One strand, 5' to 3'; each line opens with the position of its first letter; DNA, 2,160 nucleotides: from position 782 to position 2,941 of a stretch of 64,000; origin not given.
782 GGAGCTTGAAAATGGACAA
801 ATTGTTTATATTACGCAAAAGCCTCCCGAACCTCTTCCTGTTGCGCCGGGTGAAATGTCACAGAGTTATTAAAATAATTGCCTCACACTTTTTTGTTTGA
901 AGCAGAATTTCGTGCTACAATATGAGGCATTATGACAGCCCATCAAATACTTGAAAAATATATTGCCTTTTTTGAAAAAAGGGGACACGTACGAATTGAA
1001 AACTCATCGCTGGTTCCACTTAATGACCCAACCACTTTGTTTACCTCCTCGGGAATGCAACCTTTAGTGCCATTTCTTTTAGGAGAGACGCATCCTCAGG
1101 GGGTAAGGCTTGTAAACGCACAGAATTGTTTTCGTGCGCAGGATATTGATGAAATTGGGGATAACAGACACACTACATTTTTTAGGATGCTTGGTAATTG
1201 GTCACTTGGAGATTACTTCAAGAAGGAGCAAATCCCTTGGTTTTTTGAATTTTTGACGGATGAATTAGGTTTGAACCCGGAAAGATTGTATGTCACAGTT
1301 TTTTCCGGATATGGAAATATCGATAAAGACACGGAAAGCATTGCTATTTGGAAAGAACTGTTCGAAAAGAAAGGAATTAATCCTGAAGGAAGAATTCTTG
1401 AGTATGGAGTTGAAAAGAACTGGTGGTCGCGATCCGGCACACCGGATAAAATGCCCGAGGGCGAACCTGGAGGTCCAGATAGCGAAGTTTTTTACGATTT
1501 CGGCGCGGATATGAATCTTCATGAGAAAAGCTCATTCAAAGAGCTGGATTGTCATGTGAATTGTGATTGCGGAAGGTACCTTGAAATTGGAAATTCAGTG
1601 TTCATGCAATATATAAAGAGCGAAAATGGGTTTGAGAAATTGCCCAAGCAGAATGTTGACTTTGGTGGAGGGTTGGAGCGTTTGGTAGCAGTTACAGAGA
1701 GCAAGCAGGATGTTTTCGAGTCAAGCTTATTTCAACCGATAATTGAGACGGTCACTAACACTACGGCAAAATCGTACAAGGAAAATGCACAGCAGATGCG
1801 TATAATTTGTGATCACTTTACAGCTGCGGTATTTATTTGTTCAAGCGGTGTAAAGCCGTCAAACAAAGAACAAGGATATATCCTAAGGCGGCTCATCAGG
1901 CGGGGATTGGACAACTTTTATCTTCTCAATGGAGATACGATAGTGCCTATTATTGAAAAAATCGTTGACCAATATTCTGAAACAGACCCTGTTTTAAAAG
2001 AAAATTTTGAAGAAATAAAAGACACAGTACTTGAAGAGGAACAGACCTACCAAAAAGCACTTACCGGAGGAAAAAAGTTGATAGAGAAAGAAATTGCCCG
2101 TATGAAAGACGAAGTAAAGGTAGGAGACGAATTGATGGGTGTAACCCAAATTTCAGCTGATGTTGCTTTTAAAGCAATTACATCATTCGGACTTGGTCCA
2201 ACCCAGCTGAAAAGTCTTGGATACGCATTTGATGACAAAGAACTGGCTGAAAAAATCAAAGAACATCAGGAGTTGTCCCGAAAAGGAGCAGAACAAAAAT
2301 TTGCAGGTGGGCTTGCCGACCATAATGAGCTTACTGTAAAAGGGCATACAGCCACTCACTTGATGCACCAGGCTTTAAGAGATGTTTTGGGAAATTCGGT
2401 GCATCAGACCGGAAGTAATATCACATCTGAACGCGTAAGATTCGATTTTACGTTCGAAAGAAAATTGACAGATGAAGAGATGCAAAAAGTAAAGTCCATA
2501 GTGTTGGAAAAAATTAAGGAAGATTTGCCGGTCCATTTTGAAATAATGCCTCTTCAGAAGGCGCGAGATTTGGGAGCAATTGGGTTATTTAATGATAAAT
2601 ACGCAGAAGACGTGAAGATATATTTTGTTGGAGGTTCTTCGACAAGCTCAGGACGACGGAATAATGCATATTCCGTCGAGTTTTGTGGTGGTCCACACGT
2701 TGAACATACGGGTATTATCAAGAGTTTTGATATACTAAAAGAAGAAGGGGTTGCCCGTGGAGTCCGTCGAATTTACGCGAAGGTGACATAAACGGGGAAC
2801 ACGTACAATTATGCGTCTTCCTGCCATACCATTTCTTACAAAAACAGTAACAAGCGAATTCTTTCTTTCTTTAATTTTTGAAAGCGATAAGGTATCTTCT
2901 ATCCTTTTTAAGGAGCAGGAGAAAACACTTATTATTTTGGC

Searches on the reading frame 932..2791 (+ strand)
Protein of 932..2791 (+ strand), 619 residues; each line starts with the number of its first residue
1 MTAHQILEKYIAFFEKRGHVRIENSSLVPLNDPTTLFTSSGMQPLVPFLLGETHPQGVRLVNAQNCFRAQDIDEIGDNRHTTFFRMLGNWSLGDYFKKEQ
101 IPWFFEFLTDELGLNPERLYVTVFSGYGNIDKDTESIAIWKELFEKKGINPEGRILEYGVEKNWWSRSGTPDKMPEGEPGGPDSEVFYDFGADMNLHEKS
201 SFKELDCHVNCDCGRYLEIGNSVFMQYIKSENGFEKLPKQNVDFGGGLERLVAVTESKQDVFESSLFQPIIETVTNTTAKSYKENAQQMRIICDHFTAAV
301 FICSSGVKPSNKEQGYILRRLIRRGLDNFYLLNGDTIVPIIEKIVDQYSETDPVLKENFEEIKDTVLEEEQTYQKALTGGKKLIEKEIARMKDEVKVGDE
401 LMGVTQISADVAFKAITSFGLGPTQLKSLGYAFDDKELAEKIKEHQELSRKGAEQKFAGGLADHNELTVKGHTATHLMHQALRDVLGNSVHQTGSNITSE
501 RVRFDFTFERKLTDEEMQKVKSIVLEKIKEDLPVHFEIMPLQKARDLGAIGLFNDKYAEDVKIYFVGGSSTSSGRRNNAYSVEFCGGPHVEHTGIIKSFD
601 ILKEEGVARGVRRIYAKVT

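Call 65: find_encoding_contigs(protein=window:932-2791:+, flank=10000, max_places=2)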
Protein window:932-2791:+ (619 aa): 4 contigs read that carry it; 1 place shown.
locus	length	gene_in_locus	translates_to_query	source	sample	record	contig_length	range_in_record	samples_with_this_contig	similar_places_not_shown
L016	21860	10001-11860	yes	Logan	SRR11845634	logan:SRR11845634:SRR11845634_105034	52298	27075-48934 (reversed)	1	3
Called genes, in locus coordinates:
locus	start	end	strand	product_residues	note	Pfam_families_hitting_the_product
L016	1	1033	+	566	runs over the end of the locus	PF00343:Phosphorylase (weak), PF08323:Glyco_transf_5, PF00343:Phosphorylase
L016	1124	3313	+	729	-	PF17854:FtsK_alpha, PF01580:FtsK_SpoIIIE, PF09397:FtsK_gamma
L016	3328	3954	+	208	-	PF12844:HTH_19 (weak), PF13413:HTH_25, PF09136:Glucodextran_B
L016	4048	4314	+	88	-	-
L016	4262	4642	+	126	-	-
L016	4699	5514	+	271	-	PF00215:OMPdecase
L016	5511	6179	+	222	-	PF00156:Pribosyltran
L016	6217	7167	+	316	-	PF01933:CofD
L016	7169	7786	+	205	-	PF00730:HhH-GPD, PF00633:HHH (weak)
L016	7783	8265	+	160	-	PF13238:AAA_18 (weak), PF13671:AAA_33 (weak)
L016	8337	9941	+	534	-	-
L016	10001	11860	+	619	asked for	PF01411:tRNA-synt_2c, PF07973:tRNA_SAD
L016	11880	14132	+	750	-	-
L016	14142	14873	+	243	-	PF04203:Sortase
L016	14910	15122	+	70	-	-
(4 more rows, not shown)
